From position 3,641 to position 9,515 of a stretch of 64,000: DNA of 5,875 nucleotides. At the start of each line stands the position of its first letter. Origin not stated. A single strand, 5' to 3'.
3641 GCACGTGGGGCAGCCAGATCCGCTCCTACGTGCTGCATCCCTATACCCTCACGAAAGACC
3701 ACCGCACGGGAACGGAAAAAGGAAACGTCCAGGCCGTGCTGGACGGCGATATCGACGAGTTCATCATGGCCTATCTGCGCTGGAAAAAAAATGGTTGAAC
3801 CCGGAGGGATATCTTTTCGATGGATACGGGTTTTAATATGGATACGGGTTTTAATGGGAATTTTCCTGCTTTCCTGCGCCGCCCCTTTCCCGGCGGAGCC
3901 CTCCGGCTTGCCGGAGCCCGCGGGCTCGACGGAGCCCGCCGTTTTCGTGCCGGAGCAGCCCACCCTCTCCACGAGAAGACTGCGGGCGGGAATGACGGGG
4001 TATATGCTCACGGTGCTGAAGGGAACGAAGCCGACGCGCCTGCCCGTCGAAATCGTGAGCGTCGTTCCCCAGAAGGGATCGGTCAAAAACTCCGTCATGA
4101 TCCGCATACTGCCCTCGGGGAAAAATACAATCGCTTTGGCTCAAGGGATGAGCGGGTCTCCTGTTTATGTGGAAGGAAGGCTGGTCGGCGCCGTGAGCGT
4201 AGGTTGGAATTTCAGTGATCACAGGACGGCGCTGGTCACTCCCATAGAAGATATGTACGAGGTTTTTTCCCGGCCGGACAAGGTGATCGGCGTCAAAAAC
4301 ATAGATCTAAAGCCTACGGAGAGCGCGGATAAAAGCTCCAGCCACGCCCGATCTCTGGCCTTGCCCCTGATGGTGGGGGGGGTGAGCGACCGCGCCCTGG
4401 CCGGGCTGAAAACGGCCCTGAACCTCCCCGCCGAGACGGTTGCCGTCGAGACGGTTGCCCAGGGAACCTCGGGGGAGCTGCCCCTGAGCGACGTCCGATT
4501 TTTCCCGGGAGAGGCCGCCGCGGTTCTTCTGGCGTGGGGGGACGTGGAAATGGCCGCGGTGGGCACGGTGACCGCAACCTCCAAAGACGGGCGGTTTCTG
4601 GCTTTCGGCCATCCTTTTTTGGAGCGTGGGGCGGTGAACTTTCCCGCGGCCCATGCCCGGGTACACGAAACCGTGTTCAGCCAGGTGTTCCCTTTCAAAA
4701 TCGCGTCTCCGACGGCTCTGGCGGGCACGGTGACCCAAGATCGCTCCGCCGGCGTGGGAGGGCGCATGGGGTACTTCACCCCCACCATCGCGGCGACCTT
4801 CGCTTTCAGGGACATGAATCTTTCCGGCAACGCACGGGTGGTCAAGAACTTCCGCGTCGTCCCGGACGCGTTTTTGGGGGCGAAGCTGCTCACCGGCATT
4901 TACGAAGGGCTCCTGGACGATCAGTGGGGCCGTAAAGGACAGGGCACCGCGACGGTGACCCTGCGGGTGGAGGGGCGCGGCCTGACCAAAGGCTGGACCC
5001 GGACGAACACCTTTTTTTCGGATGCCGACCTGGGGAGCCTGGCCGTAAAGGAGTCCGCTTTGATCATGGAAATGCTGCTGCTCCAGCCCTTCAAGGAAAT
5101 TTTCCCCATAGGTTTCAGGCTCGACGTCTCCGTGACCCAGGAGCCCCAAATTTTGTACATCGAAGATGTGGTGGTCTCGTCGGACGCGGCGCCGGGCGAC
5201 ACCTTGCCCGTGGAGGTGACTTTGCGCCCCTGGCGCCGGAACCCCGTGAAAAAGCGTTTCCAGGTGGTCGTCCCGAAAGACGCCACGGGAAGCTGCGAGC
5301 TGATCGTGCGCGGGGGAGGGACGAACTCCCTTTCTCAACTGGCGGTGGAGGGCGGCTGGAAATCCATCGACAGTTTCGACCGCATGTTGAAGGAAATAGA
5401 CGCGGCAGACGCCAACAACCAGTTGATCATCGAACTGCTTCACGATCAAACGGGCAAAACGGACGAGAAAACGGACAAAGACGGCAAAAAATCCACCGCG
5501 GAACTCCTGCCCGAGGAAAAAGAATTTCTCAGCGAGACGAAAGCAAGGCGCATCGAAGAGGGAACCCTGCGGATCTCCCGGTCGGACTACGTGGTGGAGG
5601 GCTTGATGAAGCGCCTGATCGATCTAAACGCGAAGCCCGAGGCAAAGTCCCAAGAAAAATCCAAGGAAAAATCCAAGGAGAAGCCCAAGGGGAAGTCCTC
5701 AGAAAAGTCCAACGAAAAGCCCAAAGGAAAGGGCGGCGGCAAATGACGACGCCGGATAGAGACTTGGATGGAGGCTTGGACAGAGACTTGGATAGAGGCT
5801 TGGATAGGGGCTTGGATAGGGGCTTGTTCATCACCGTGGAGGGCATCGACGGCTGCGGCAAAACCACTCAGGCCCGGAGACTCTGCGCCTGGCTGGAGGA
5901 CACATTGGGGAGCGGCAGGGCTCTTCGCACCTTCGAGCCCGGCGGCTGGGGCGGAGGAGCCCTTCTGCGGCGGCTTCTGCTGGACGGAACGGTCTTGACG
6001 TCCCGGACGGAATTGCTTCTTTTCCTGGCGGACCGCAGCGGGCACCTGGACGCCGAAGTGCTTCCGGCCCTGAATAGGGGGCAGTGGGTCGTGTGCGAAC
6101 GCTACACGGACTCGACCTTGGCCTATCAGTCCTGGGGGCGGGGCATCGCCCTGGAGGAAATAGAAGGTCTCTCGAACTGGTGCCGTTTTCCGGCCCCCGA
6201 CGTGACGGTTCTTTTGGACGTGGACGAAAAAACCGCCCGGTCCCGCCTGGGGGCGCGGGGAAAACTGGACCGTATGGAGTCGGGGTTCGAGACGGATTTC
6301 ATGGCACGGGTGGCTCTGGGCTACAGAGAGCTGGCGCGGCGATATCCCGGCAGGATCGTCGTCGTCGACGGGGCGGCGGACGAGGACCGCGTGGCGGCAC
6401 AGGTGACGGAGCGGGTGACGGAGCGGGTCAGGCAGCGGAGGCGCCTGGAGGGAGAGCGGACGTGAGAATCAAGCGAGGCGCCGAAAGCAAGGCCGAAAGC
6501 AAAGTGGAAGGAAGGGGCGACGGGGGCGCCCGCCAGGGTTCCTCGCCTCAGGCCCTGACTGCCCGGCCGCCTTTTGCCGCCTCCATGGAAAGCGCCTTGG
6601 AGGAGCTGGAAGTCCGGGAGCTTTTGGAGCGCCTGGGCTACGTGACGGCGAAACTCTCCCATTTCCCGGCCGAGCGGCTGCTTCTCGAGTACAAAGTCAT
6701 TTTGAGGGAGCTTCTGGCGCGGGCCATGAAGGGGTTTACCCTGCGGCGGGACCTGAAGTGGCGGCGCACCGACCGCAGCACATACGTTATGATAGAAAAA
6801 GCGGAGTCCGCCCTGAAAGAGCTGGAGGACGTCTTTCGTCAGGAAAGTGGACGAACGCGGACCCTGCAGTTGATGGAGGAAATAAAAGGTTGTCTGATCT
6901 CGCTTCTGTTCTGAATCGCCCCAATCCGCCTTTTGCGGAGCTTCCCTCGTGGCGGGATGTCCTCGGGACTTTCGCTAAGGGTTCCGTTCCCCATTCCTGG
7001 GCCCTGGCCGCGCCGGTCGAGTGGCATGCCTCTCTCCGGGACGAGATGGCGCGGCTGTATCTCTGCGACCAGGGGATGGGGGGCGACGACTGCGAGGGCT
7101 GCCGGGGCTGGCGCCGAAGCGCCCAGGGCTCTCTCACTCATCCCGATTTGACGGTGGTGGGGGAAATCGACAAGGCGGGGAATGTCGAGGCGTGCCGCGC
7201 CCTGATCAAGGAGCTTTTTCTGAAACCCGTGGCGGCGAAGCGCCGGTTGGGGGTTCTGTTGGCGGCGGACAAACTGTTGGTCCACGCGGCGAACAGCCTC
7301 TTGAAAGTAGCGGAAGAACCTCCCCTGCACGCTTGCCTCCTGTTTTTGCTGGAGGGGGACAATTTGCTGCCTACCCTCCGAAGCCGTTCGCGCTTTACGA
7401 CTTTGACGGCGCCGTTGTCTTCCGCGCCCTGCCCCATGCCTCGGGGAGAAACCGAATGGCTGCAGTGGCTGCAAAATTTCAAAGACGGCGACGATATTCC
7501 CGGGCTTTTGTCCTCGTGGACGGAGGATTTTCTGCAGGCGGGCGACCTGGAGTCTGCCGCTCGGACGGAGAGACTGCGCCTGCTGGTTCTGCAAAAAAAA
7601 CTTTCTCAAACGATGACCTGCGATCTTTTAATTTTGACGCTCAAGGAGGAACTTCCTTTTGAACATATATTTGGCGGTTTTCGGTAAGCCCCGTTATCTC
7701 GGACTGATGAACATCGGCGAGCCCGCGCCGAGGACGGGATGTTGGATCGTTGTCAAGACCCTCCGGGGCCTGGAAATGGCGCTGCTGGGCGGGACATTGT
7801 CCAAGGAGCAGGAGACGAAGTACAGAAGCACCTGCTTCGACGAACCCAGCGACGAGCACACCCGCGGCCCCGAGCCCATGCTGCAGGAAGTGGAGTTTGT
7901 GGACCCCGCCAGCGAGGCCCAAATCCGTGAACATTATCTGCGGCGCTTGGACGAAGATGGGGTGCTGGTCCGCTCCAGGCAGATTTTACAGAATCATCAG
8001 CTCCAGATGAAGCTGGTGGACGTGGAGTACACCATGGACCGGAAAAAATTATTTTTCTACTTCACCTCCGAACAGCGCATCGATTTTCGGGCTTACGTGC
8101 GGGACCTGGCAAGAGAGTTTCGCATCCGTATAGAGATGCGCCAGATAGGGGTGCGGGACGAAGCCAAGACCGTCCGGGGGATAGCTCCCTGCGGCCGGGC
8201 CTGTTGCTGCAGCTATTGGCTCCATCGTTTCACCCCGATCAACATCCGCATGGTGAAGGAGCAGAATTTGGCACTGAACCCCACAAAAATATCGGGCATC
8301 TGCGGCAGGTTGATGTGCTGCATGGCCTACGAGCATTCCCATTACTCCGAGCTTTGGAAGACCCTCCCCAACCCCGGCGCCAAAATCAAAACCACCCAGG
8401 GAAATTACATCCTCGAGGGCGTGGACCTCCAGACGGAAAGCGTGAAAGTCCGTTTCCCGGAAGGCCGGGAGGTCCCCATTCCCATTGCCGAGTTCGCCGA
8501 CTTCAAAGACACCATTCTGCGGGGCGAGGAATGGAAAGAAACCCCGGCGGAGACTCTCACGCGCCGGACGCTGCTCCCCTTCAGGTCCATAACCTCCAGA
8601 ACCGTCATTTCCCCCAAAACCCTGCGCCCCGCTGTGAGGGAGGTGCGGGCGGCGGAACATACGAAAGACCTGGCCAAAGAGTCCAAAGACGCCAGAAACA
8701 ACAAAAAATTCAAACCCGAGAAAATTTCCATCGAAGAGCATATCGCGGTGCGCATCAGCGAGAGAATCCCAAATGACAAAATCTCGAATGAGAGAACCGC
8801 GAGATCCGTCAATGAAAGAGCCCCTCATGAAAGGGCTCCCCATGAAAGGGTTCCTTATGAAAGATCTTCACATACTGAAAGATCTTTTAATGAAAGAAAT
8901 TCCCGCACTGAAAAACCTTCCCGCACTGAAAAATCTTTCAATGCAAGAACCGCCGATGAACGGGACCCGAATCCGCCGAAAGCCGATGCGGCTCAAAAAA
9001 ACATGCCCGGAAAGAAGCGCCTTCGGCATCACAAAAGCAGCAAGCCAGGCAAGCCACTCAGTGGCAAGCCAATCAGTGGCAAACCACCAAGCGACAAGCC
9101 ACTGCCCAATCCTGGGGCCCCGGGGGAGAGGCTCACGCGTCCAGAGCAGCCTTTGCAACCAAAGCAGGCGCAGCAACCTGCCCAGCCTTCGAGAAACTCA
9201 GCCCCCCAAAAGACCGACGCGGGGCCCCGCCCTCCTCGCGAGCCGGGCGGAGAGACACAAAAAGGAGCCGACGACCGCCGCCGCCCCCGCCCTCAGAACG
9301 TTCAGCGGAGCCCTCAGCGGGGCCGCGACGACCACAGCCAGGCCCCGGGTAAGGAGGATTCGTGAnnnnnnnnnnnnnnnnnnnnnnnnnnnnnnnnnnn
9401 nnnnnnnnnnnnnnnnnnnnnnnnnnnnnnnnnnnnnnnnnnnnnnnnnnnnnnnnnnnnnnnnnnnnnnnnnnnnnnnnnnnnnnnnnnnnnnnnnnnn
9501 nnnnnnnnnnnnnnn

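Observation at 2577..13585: Backbone genes are studded with short (mostly 12- or 15-nt) tandem arrays on gene boundaries, each unit carrying a start-codon-like NTG(A/G) core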

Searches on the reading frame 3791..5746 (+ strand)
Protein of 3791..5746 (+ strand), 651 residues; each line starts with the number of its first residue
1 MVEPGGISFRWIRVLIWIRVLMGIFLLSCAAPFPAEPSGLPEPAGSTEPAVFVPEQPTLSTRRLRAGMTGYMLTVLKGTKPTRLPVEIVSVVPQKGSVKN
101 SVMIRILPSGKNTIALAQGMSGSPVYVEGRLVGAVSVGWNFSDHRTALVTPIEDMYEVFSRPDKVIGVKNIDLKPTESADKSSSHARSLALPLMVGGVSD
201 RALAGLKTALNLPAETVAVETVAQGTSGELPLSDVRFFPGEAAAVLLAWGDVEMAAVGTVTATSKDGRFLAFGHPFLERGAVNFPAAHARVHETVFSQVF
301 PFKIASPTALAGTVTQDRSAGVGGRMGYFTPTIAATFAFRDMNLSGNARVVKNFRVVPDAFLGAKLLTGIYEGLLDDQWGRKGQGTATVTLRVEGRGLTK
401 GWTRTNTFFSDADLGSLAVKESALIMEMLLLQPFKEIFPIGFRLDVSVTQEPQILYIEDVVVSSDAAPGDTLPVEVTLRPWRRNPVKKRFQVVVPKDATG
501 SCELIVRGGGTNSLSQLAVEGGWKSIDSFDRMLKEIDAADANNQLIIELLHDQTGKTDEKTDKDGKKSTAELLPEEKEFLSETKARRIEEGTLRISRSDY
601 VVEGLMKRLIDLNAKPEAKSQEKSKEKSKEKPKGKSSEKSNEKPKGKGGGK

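Call 6: search_protein_families(library=ncbifam, proteins=[window:3791-5746:+])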
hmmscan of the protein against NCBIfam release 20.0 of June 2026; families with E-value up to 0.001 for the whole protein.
window:3791-5746:+ (651 aa): 1 family
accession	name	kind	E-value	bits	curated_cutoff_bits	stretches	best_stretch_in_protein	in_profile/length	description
TIGR02860.1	spore_IV_B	equivalog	1.7e-09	37.2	305.25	1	72-136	311-377/402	SpoIVB peptidase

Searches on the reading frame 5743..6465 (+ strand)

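Call 6: search_protein_families(library=ncbifam, proteins=[window:5743-6465:+])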
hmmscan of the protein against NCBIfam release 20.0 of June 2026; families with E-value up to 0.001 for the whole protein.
window:5743-6465:+ (240 aa): 2 families
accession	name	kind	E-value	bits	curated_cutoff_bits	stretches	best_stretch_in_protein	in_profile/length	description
TIGR00041.1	DTMP_kinase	equivalog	1.4e-40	139.1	83.25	1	26-219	3-194/196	dTMP kinase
NF005923.0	PRK07933.1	equivalog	1.1e-13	51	193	1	29-225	2-211/213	dTMP kinase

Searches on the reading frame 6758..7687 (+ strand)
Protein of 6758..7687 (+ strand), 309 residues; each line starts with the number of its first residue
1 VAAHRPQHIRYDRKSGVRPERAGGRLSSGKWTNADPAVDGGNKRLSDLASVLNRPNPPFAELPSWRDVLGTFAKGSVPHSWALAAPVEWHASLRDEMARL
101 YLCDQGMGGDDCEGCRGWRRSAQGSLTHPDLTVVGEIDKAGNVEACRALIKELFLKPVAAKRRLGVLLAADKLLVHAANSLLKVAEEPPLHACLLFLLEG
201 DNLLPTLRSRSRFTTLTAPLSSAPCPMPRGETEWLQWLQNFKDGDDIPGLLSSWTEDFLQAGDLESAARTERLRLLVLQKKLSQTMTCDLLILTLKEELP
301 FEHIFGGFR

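Call 6: search_protein_families(library=ncbifam, proteins=[window:6758-7687:+])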
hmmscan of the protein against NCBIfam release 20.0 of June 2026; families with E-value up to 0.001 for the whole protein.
window:6758-7687:+ (309 aa): 39 families (the best 25 are shown)
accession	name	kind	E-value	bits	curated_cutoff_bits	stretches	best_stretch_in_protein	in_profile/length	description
TIGR00678.1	holB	equivalog_domain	4.5e-26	91.6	180.6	1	68-219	4-155/188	DNA polymerase III subunit delta'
NF005972.1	PRK08058.1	equivalog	1.1e-15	57.6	340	1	95-217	45-166/328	DNA polymerase III subunit delta'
NF004310.0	PRK05707.1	equivalog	1.3e-15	57.6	280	1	74-268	18-207/328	DNA polymerase III subunit delta'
NF005926.0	PRK07940.1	equivalog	2.6e-15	56.6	300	1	98-221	54-176/394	DNA polymerase III subunit delta'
NF006430.0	PRK08699.1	equivalog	7.8e-15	54.7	481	1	77-222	20-175/325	DNA polymerase III subunit delta'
NF005581.0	PRK07276.1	equivalog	6.7e-13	48.9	263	1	97-212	42-156/291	DNA polymerase III subunit delta'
NF005677.0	PRK07471.1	equivalog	3.1e-12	46.3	252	1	142-220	122-200/366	DNA polymerase III subunit delta'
NF005941.0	PRK07993.1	equivalog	1e-11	45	477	1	66-221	12-169/334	DNA polymerase III subunit delta'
NF005408.0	PRK06964.1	equivalog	3.1e-11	43.2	483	1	142-290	113-249/342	DNA polymerase III subunit delta'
NF005846.3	PRK07764.1-6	equivalog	8e-10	38.4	625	1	97-211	54-168/628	DNA polymerase III subunit gamma and tau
NF011524.0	PRK14963.1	equivalog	1.2e-09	37.7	601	1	111-212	72-168/647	DNA polymerase III subunits gamma and tau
NF011513.0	PRK14952.1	equivalog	3.5e-09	36.2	737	1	97-211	55-169/596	DNA polymerase III subunits gamma/tau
NF004047.0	PRK05564.1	equivalog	5.1e-09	35.5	282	1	141-216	73-149/313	DNA polymerase III subunit delta'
NF005638.0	PRK07399.1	subfamily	6.6e-09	35.2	230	1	143-212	109-178/317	DNA polymerase III subunit delta'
NF006296.0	PRK08485.1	equivalog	1.2e-08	35.1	140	1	143-210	39-104/206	DNA polymerase III subunit delta'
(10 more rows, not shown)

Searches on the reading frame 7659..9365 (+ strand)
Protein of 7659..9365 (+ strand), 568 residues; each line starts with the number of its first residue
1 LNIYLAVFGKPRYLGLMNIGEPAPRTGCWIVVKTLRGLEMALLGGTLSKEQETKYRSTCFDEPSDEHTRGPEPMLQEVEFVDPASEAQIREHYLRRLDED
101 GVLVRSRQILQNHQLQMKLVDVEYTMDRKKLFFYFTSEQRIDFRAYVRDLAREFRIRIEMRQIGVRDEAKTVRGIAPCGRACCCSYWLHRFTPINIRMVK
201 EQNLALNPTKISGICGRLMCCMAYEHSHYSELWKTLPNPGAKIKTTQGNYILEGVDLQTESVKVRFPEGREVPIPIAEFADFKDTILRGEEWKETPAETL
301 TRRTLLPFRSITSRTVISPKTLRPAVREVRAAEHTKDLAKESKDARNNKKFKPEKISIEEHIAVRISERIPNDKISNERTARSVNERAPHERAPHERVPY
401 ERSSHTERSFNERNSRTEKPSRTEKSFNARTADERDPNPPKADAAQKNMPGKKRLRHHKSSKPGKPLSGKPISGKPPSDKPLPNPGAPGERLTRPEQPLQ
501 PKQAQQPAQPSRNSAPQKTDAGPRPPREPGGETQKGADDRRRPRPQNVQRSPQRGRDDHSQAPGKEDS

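Call 6: search_protein_families(library=ncbifam, proteins=[window:7659-9365:+])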
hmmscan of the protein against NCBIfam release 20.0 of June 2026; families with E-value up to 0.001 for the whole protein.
window:7659-9365:+ (568 aa): 1 family
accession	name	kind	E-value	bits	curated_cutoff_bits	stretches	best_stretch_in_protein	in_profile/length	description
NF041131.1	RicT_YaaT_fam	subfamily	6.5e-70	235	70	1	80-255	35-210/213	regulatory iron-sulfur-containing complex subunit RicT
